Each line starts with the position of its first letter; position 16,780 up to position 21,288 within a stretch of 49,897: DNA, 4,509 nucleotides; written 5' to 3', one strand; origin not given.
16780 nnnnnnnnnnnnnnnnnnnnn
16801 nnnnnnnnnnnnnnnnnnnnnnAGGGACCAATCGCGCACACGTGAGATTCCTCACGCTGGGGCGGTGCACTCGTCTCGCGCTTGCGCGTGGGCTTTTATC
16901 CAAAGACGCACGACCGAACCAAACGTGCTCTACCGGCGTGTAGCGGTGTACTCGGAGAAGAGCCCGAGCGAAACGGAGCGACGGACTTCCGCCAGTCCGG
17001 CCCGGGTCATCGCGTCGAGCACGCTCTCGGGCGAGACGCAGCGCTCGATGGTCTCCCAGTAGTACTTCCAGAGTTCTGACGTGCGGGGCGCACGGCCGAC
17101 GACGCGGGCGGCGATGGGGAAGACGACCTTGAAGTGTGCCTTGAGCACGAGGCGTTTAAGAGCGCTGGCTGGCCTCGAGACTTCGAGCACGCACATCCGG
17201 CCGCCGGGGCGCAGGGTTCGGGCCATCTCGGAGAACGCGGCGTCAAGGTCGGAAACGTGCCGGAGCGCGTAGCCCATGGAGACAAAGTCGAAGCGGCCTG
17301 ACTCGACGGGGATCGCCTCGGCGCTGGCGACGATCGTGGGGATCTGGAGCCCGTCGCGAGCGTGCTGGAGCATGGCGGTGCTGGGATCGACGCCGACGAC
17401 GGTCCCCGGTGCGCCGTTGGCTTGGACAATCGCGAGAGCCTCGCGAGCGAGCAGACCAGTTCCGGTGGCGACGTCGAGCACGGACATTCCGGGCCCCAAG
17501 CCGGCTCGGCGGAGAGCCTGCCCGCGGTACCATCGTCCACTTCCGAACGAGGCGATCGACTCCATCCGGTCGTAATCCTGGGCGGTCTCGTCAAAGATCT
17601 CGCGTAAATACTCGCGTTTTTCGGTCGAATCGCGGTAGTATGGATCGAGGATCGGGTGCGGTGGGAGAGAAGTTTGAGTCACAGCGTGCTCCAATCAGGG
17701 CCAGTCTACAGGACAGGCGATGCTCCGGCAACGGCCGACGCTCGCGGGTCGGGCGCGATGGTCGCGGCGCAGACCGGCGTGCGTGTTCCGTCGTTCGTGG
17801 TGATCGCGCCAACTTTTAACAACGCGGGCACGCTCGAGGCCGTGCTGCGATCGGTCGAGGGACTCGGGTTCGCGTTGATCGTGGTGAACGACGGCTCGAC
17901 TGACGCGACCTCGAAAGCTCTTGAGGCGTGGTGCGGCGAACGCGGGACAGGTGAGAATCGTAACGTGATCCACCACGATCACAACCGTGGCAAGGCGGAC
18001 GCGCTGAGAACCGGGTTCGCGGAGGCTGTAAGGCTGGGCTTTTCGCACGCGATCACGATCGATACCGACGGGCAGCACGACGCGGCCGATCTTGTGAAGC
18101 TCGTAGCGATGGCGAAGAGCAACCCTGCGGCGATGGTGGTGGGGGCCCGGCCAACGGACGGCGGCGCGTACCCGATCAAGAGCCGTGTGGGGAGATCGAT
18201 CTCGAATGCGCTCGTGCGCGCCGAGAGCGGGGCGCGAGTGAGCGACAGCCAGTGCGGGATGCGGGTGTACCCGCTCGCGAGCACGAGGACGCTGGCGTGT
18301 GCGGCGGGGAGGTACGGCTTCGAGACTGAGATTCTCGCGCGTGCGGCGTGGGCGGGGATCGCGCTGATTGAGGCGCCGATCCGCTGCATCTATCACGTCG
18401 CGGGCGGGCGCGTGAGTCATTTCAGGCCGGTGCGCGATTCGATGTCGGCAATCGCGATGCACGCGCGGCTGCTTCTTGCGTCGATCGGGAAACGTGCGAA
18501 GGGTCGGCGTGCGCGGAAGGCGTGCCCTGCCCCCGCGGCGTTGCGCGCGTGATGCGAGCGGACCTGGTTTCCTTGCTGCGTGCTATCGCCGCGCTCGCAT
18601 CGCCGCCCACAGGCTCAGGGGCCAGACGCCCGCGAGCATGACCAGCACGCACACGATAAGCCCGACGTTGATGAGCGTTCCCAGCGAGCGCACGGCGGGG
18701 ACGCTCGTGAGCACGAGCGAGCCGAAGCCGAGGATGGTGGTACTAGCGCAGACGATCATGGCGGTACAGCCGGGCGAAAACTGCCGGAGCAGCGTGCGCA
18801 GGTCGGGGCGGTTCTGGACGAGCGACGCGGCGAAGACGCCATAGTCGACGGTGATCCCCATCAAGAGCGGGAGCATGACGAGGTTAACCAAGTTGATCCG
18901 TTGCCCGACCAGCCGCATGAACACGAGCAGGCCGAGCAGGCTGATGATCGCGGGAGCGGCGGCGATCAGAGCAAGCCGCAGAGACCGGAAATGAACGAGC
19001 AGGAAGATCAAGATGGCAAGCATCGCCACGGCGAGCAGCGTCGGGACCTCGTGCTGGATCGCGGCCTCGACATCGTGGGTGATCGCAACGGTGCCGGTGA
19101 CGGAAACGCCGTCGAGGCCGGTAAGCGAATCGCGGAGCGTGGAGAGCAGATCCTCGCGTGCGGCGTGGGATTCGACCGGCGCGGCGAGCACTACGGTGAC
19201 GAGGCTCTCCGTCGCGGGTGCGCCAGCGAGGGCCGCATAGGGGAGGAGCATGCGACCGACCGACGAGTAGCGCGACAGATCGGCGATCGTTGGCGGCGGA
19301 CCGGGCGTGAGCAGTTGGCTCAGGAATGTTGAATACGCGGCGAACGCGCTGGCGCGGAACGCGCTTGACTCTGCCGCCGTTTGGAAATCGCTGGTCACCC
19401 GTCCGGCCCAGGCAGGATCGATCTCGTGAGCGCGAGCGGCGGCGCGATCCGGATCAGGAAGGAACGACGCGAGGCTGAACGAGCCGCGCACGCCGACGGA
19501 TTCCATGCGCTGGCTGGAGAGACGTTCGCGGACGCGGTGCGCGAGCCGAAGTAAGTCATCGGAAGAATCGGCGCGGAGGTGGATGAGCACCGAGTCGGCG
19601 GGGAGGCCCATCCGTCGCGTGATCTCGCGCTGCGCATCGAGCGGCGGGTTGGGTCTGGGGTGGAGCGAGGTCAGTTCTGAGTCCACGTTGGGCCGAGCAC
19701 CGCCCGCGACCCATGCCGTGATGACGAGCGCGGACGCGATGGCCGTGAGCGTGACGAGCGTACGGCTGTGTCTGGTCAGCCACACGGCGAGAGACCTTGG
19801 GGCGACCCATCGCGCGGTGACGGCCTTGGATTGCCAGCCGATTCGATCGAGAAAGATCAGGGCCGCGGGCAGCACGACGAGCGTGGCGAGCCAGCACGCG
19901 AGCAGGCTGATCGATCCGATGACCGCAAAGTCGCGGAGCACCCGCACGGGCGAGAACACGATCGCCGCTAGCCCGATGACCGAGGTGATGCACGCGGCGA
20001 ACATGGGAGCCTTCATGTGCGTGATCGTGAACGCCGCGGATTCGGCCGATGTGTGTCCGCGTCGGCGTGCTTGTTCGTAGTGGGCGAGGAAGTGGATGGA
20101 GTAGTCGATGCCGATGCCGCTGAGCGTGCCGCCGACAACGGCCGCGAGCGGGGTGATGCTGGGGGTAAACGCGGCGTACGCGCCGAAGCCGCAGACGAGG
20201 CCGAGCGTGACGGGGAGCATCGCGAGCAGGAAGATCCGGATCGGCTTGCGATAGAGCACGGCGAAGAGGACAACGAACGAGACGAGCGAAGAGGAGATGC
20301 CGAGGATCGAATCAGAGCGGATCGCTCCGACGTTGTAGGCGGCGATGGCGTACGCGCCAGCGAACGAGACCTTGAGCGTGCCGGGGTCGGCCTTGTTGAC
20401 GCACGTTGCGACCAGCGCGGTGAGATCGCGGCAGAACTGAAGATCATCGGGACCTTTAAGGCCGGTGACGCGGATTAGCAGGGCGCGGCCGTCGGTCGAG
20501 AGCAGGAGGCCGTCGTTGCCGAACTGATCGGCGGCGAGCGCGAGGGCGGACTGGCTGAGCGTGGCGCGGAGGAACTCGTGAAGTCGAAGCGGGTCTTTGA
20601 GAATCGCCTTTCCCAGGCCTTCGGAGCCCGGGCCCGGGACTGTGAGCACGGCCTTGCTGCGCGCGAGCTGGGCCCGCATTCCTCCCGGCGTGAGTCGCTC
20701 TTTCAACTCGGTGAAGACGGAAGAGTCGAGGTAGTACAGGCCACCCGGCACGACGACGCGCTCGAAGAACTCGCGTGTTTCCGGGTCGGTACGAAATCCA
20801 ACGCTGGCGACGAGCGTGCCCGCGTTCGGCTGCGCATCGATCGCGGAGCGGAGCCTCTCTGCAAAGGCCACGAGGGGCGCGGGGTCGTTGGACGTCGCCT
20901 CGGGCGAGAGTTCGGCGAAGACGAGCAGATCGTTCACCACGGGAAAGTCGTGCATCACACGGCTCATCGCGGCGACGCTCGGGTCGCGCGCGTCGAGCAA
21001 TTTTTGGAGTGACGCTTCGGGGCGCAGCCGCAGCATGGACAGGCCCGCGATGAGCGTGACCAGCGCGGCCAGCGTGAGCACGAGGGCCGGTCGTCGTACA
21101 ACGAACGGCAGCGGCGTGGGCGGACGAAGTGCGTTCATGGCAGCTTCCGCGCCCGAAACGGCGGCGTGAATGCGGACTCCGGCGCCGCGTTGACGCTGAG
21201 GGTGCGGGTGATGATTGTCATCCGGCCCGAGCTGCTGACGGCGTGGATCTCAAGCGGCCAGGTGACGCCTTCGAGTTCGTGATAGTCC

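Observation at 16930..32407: Compact xanthomonadin/aryl-polyene-like lipid pigment cluster in a PVC-type genome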

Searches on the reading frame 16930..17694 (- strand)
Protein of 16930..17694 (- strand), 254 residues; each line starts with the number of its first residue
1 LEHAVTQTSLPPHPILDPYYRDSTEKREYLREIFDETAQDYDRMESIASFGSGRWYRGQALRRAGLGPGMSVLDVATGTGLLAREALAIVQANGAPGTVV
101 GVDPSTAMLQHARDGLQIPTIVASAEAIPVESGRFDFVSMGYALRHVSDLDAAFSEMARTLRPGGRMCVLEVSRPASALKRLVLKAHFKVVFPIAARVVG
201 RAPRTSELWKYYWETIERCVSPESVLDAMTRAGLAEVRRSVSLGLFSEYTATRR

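Call 3: search_protein_families(library=pfam, proteins=[window:16930-17694:-], max_evalue=0.01)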
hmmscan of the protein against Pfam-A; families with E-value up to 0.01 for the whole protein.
window:16930-17694:- (254 aa): 8 families
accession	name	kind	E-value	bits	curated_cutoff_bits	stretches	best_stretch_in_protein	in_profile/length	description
PF01209.24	Ubie_methyltran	-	9.6e-34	117.2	20.1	1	26-239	5-218/233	ubiE/COQ5 methyltransferase family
PF08241.18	Methyltransf_11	-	5.6e-19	69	21.2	1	73-168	1-94/95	Methyltransferase domain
PF13649.12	Methyltransf_25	-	1.8e-18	67.5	27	1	72-165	1-97/97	Methyltransferase domain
PF13489.12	Methyltransf_23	-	1.9e-16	60.7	27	1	62-190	14-124/164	Methyltransferase domain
PF13847.12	Methyltransf_31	-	2.6e-13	50.3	27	1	68-178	3-114/145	Methyltransferase domain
PF08242.18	Methyltransf_12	-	7.8e-11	43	30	1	73-166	1-97/98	Methyltransferase domain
PF01135.25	PCMT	-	0.00023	21.4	20.3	1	51-117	56-119/210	Protein-L-isoaspartate(D-aspartate) O-methyltransferase (PCMT)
PF02353.26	CMAS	-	0.005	16.6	27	0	60-174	54-169/273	Mycolic acid cyclopropane synthetase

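Call 5: search_protein_families(library=ncbifam, proteins=[window:16930-17694:-], max_evalue=0.001)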
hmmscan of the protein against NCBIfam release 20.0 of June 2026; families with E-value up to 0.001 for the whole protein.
window:16930-17694:- (254 aa): 23 families
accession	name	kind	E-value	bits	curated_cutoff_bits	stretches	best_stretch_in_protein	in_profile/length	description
NF001244.0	PRK00216.1-5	equivalog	2.9e-40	138.1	216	1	24-242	4-224/236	bifunctional demethylmenaquinone methyltransferase/2-methoxy-6-polyprenyl-1,4-benzoquinol methylase UbiE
TIGR01934.1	MenG_MenH_UbiE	subfamily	5.9e-38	130.4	158.35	1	31-247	2-217/223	ubiquinone/menaquinone biosynthesis methyltransferase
NF001241.0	PRK00216.1-2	equivalog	1e-31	110.4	327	1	30-248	13-224/231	demethylmenaquinone methyltransferase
NF001240.0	PRK00216.1-1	equivalog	1.9e-31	109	378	1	23-238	18-234/251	bifunctional demethylmenaquinone methyltransferase/2-methoxy-6-polyprenyl-1,4-benzoquinol methylase UbiE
NF001243.0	PRK00216.1-4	equivalog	5.1e-29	101.3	235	1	25-238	4-217/237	demethylmenaquinone methyltransferase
NF052510.1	methyltran_MpqE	exception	7.5e-28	97.5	335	1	25-238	3-218/234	methyl-plastoquinone biosynthesis methyltransferase MpqE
TIGR02752.1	MenG_heptapren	equivalog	2.3e-27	96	419.85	1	26-238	3-215/231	demethylmenaquinone methyltransferase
NF001242.0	PRK00216.1-3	equivalog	1.4e-26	93.5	351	1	22-238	22-241/258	bifunctional demethylmenaquinone methyltransferase/2-methoxy-6-polyprenyl-1,4-benzoquinol methylase UbiE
NF004452.0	PRK05785.1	equivalog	2.9e-18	66.2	207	1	25-226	6-197/228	hypothetical protein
NF043040.1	corrin_prot_MT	hypoth_equivalog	7.6e-15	54.9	180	1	33-186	7-164/216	corrinoid protein-associated methyltransferase CpaM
NF045667.1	MTase_DVU1556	equivalog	2.6e-14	53.2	155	1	59-175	13-125/213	DVU_1556 family methyltransferase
NF047649.1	MTase_UXPK_star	exception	4.5e-12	45.6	460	1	65-170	74-182/283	methyltransferase/UXPK-star double selenoprotein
NF041537.1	ArsM_AhpD_UU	exception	5.4e-11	41.9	510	1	66-169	74-180/345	arsenite methyltransferase/AhpD domain selenoprotein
NF008823.0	PRK11873.1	subfamily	1.6e-10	40.9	263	1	40-172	52-184/272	arsenite methyltransferase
TIGR01983.1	UbiG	equivalog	7.2e-10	38.6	102.95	1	69-184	50-166/228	bifunctional 2-polyprenyl-6-hydroxyphenol methylase/3-demethylubiquinol 3-O-methyltransferase UbiG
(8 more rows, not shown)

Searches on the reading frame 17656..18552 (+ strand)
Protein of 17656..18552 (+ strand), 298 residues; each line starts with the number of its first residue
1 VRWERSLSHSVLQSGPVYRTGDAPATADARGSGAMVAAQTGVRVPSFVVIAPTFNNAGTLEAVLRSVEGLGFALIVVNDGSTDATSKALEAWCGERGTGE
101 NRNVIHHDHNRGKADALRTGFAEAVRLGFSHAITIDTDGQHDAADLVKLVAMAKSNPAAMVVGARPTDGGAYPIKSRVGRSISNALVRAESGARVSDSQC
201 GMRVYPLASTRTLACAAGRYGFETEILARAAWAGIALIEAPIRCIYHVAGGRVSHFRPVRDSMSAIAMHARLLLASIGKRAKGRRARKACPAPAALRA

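Call 6: search_protein_families(library=ncbifam, proteins=[window:17656-18552:+], max_evalue=0.001)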
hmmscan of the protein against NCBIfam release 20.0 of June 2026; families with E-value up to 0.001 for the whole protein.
window:17656-18552:+ (298 aa): 13 families
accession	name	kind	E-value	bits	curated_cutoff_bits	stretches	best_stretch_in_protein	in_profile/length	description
NF058614.1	PPMAGASynPpgS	equivalog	8.5e-17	61.3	370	1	49-246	4-198/226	polyprenyl-phospho-N-acetylgalactosaminyl synthase PpgS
TIGR04182.1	glyco_TIGR04182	equivalog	2.3e-15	56.7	325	1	48-266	3-211/293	S-layer glycoprotein N-glycosyltransferase AglJ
TIGR03937.1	PgaC_IcaA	equivalog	8.9e-12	44.7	422.3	1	43-163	43-160/407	poly-beta-1,6-N-acetyl-D-glucosamine synthase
NF041391.1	DPhHxTase_Halo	equivalog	1.8e-07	30.4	375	1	53-243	3-182/213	dolichyl-phosphate hexose transferase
NF007986.1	PRK10714.1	equivalog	1.2e-06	27.8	529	1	51-208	12-167/316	undecaprenyl-phosphate 4-deoxy-4-formamido-L-arabinose transferase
TIGR03469.1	HpnB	hypoth_equivalog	1.7e-06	27.3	379.25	1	43-161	42-168/386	hopene-associated glycosyltransferase HpnB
TIGR03111.1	glyc2_xrt_Gpos1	hypoth_equivalog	7.1e-06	25.1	363.95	1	42-159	46-162/439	TIGR03111 family XrtG-associated glycosyltransferase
NF047683.1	TeichurnBiosyTuaG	equivalog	4.1e-05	23.3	400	1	45-157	6-115/252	teichuronic acid biosynthesis protein TuaG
TIGR03965.1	mycofact_glyco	equivalog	7.3e-05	21.8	280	1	40-124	69-153/467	mycofactocin biosynthesis glycosyltransferase MftF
NF041875.1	EPS_EpsD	equivalog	0.0001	21.9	370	1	49-142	3-93/325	exopolysaccharide biosynthesis glycosyltransferase EpsD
TIGR04283.1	glyco_like_mftF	equivalog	0.00018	21.1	182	1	49-147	3-93/221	TIGR04283 family arsenosugar biosynthesis glycosyltransferase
NF007482.0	PRK10073.1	equivalog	0.00019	20.5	423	1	46-154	7-111/334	glycosyltransferase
TIGR04242.1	nodulat_NodC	equivalog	0.00078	18.5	550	0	18-155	21-158/395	chitooligosaccharide synthase NodC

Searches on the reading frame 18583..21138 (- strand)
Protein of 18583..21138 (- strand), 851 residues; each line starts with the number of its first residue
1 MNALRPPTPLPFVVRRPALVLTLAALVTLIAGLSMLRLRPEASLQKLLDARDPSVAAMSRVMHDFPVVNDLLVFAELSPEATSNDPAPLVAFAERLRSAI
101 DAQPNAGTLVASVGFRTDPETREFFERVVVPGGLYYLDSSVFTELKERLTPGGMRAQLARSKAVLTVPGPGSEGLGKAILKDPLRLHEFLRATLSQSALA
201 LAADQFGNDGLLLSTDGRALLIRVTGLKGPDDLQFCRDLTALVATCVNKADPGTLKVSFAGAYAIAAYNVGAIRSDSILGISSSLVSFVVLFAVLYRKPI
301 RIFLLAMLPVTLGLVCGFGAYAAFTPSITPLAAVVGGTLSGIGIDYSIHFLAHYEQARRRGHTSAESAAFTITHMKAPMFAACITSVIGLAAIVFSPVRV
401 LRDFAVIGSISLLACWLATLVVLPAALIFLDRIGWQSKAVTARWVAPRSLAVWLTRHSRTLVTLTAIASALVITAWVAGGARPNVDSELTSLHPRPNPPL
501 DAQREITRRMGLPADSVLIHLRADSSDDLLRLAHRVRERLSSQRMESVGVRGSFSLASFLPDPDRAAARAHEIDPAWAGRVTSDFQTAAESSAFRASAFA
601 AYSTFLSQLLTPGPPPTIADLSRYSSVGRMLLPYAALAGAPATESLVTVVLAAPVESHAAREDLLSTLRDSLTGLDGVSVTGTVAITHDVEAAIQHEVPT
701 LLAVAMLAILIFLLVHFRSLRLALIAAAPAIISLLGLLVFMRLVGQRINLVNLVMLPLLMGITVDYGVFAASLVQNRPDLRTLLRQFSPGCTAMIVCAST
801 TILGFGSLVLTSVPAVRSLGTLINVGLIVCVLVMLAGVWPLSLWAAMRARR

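Call 3: search_protein_families(library=pfam, proteins=[window:18583-21138:-], max_evalue=0.01)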
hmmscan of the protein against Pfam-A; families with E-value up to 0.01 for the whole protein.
window:18583-21138:- (851 aa): 2 families
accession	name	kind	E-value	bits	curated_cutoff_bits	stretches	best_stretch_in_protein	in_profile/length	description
PF03176.21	MMPL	-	1.6e-24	86.9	20.5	2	209-443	77-317/333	MMPL family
PF00873.25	ACR_tran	-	0.0002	19.6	28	1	676-766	312-401/1021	AcrB/AcrD/AcrF family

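Call 5: search_protein_families(library=ncbifam, proteins=[window:18583-21138:-], max_evalue=0.001)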
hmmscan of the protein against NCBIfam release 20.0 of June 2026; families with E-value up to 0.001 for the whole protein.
window:18583-21138:- (851 aa): 9 families
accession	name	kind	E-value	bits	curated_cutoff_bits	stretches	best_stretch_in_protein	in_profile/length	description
TIGR00921.1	2A067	subfamily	6.7e-42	143.4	351.9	2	212-525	129-452/733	hydrophobe/amphiphile efflux-3 (HAE3) family transporter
TIGR03480.1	HpnN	hypoth_equivalog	3.9e-33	114.5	751.85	2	702-836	718-850/862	hopanoid biosynthesis associated RND transporter like protein HpnN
TIGR00833.1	actII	subfamily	8.5e-33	113.7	874.7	2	211-474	109-377/910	MMPL family RND transporter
NF045600.2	BstA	equivalog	9.9e-23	80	1400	2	699-835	754-887/903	sterol transporter cytoplasmic membrane protein BstA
NF052374.1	HopndTporHpnN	equivalog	4.2e-15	54.9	1100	2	650-831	668-843/858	hopanoid transporter HpnN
NF007133.0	PRK09579.1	equivalog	7.5e-06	23.8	1763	1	683-768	319-403/1017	multidrug efflux RND transporter permease subunit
NF033617.1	RND_permease_2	subfamily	4.6e-05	21.6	1250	1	665-765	302-399/1009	multidrug efflux RND transporter permease subunit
NF000282.2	RND_permease_1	subfamily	0.00011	20.2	1250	1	676-766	318-407/1029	multidrug efflux RND transporter permease subunit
TIGR00915.1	2A0602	subfamily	0.00018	19.5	940.35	1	676-768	319-410/1050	efflux RND transporter permease subunit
